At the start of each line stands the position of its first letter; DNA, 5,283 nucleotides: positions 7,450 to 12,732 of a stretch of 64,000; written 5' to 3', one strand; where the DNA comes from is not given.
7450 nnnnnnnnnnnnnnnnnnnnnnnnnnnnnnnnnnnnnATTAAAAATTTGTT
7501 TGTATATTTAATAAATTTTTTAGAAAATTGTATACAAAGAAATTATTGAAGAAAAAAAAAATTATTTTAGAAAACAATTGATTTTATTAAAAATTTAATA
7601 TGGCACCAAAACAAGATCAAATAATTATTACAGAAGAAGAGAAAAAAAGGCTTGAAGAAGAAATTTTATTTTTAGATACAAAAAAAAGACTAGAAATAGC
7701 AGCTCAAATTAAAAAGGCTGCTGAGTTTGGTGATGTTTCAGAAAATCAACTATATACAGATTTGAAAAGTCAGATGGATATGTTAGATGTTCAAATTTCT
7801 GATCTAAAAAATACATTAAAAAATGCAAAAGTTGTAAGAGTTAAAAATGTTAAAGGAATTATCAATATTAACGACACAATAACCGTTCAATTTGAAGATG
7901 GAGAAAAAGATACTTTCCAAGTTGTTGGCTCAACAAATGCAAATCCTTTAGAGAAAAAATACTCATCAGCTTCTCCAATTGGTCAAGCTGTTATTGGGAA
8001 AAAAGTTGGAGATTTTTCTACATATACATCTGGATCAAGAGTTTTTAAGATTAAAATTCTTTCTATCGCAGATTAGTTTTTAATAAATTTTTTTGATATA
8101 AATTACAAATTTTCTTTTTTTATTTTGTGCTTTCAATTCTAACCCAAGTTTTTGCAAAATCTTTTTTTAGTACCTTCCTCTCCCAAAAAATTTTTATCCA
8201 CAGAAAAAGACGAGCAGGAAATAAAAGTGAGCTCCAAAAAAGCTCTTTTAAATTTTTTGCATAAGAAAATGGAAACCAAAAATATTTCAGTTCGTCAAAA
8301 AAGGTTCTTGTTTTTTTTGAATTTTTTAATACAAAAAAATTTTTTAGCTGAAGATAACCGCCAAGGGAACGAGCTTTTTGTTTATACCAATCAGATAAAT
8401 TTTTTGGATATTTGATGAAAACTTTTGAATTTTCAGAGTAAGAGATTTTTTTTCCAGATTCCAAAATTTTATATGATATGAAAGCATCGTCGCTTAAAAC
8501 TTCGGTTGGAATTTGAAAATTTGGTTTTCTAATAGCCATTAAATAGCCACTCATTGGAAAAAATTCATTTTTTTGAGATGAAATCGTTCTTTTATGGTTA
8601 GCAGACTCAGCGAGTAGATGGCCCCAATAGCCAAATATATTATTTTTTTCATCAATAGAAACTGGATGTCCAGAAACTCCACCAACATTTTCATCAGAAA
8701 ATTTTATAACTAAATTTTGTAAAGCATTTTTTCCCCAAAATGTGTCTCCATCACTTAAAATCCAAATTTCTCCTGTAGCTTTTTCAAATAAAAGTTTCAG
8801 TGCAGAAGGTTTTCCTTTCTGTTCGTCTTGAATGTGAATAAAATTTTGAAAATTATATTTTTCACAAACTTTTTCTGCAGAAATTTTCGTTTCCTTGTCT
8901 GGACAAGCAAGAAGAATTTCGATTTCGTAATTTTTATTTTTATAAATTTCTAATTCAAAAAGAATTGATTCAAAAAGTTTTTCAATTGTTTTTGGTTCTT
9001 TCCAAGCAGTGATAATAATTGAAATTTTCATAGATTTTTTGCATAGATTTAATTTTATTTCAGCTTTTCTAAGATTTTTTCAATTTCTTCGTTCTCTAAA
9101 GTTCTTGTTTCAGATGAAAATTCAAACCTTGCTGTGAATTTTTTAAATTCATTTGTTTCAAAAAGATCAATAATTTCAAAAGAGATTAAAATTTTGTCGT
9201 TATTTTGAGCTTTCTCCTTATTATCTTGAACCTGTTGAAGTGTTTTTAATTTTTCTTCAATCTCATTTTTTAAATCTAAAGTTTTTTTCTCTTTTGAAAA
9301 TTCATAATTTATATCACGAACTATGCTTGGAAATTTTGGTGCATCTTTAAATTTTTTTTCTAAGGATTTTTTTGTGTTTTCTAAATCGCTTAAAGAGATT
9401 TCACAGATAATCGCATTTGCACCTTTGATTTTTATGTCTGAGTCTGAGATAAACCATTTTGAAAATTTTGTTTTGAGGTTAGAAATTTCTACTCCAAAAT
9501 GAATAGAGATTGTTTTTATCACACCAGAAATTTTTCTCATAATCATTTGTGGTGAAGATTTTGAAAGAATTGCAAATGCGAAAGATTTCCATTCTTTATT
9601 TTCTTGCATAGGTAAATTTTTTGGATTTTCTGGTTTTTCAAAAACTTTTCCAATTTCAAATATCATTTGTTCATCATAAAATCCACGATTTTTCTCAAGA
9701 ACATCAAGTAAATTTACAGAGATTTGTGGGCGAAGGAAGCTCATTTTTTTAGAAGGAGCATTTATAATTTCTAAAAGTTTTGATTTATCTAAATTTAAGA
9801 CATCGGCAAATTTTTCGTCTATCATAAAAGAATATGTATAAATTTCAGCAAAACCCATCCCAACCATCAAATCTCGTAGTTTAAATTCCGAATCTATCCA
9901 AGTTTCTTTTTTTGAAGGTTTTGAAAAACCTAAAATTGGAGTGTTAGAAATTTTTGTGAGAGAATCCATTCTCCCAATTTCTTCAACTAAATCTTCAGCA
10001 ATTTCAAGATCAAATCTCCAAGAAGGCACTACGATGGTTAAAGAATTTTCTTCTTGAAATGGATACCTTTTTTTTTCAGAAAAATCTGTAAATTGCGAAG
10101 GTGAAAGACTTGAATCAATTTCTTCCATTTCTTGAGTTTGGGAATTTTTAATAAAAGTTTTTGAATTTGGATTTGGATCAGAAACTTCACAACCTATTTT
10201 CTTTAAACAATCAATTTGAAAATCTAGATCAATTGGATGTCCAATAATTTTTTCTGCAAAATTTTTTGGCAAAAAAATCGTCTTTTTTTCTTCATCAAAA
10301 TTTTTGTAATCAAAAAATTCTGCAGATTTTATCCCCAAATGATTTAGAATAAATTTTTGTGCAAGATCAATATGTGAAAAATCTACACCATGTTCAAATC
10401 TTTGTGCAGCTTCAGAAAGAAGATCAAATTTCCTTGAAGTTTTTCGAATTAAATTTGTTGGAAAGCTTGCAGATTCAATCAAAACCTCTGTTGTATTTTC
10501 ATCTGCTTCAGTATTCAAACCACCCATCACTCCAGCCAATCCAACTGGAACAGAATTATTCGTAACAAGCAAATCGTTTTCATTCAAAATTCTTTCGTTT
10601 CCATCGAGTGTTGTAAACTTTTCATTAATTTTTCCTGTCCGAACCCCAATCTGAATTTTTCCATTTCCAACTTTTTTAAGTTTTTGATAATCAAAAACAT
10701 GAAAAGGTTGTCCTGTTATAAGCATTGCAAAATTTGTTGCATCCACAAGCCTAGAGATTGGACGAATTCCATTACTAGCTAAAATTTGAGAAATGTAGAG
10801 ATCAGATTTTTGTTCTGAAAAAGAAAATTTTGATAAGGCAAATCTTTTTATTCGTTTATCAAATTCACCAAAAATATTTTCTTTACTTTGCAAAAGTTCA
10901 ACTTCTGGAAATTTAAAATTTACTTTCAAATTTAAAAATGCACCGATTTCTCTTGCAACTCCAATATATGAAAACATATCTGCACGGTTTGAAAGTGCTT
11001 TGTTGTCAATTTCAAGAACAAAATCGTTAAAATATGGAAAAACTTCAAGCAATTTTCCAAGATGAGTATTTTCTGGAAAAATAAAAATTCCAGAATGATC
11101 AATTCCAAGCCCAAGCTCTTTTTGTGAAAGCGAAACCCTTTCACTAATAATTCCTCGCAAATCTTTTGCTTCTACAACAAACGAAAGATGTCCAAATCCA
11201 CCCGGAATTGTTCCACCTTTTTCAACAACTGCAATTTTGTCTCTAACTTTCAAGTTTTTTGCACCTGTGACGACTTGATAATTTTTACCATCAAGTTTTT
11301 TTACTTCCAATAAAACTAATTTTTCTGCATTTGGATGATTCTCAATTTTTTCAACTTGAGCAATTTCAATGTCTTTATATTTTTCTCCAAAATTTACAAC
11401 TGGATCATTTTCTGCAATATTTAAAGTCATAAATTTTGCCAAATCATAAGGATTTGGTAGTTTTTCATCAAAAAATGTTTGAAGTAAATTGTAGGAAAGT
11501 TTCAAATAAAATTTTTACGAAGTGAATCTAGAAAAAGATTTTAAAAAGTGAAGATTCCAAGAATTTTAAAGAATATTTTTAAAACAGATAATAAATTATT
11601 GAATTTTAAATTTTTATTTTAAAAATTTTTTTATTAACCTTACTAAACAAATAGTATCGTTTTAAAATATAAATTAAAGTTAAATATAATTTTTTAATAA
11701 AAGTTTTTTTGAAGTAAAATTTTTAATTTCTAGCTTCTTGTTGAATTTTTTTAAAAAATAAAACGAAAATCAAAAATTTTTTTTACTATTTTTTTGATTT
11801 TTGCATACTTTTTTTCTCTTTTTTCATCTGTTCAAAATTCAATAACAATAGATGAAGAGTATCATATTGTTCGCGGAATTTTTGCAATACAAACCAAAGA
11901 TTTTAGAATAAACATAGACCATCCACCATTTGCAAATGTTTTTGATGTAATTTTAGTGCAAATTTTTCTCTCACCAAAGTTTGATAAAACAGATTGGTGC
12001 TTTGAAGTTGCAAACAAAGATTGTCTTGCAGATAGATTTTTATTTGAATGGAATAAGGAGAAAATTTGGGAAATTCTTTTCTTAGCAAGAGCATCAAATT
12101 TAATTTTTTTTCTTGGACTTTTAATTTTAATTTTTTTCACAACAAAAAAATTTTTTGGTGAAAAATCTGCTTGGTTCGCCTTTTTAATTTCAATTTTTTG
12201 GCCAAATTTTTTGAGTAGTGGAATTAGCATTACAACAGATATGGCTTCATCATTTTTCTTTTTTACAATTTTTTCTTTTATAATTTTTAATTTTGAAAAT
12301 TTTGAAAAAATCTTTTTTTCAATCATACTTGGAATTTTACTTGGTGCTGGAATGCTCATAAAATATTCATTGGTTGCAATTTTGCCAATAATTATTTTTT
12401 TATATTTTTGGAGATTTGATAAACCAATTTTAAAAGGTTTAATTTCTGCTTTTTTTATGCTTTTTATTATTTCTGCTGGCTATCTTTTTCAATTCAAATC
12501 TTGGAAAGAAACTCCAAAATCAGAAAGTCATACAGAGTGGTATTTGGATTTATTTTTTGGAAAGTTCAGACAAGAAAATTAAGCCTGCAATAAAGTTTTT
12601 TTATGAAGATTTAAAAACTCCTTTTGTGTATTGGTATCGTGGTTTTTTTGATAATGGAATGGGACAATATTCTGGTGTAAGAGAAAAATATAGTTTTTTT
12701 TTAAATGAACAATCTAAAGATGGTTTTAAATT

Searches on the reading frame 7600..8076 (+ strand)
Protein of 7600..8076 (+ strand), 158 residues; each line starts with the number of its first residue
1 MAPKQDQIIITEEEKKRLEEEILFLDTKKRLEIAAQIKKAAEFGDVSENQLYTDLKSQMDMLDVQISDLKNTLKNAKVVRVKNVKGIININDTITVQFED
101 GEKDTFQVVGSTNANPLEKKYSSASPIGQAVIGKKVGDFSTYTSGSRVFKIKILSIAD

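Call 8: search_protein_families(library=pfam, proteins=[window:7600-8076:+], max_evalue=0.001)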
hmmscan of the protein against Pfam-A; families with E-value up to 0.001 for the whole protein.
window:7600-8076:+ (158 aa): 2 families
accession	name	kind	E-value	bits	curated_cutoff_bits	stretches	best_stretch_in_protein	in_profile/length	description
PF01272.25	GreA_GreB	-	1.9e-17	63.4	26.9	1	85-157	3-76/77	Transcription elongation factor, GreA/GreB, C-term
PF03449.20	GreA_GreB_N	-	3.1e-16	59.7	24.5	1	8-78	1-71/71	Transcription elongation factor, N-terminal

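Call 76: list_cluster_members(proteins=[P0001, P0002, window:7600-8073:+])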
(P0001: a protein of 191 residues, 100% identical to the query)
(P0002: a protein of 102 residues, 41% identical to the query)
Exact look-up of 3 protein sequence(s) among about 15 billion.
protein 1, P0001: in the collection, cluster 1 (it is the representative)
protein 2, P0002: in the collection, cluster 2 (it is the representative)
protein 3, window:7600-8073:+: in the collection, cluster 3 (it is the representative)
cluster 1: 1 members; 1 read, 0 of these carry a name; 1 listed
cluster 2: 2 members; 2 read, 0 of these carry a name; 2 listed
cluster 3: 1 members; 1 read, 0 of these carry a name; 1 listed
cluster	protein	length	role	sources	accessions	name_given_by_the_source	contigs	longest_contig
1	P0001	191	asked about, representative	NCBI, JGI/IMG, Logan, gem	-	-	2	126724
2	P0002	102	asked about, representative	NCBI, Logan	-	-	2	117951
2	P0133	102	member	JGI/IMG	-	-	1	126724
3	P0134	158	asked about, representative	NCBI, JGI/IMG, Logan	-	-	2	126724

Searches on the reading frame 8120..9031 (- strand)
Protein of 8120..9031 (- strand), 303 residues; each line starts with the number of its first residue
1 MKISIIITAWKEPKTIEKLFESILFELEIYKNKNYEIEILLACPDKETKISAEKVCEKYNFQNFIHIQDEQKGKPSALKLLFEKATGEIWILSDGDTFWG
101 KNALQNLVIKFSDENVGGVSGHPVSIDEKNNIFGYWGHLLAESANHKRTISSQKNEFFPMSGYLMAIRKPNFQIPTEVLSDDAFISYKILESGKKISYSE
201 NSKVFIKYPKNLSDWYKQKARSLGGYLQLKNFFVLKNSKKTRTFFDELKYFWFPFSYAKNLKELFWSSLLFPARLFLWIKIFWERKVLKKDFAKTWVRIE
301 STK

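Call 8: search_protein_families(library=pfam, proteins=[window:8120-9031:-], max_evalue=0.001)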
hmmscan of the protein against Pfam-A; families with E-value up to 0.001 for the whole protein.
window:8120-9031:- (303 aa): 4 families
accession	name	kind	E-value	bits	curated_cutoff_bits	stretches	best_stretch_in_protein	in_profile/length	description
PF00535.33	Glycos_transf_2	-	9e-15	55.4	23.3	1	4-168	1-160/168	Glycosyl transferase family 2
PF13641.12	Glyco_tranf_2_3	-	5.7e-12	46.6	27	1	3-223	3-228/230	Glycosyltransferase like family 2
PF13632.12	Glyco_trans_2_3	-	1.5e-08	35.2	27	1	93-280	5-179/198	Glycosyl transferase family group 2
PF13506.12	Glyco_transf_21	-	3.7e-07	30.2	21.7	1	76-200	20-148/174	Glycosyl transferase family 21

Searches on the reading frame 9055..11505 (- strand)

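Call 8: search_protein_families(library=pfam, proteins=[window:9055-11505:-], max_evalue=0.001)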
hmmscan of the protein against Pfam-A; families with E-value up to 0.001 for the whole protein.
window:9055-11505:- (816 aa): 5 families
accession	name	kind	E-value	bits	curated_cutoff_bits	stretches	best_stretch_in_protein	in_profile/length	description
PF03483.22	B3_4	-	1.6e-44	152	29.3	1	232-387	17-166/174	B3/4 domain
PF17759.6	tRNA_synthFbeta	-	3.1e-16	59.9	22.4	1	531-636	13-119/214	Phenylalanyl tRNA synthetase beta chain CLM domain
PF03484.21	B5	-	2.6e-12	47.2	28.6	1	468-513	17-64/67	tRNA synthetase B5 domain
PF01588.26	tRNA_bind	-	4.6e-08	33.5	27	1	46-150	1-94/96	Putative tRNA binding domain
PF03147.19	FDX-ACB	-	2.2e-06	28.5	31.1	1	723-815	1-81/94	Ferredoxin-fold anticodon binding domain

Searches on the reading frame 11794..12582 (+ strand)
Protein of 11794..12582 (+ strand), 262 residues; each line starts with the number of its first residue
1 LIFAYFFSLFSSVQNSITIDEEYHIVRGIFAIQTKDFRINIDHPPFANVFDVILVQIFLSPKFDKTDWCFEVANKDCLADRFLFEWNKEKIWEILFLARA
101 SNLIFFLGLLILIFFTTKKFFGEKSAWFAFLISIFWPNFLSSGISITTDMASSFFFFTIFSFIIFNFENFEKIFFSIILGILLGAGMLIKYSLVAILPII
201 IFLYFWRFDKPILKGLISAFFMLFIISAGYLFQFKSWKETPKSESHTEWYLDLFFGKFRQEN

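Call 8: search_protein_families(library=pfam, proteins=[window:11794-12582:+], max_evalue=0.001)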
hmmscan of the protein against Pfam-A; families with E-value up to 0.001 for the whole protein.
window:11794-12582:+ (262 aa): 1 family
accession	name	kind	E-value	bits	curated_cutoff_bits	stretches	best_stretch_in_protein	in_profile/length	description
PF13231.12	PMT_2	-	1.1e-06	29.4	26.1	1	102-224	28-153/160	Dolichyl-phosphate-mannose-protein mannosyltransferase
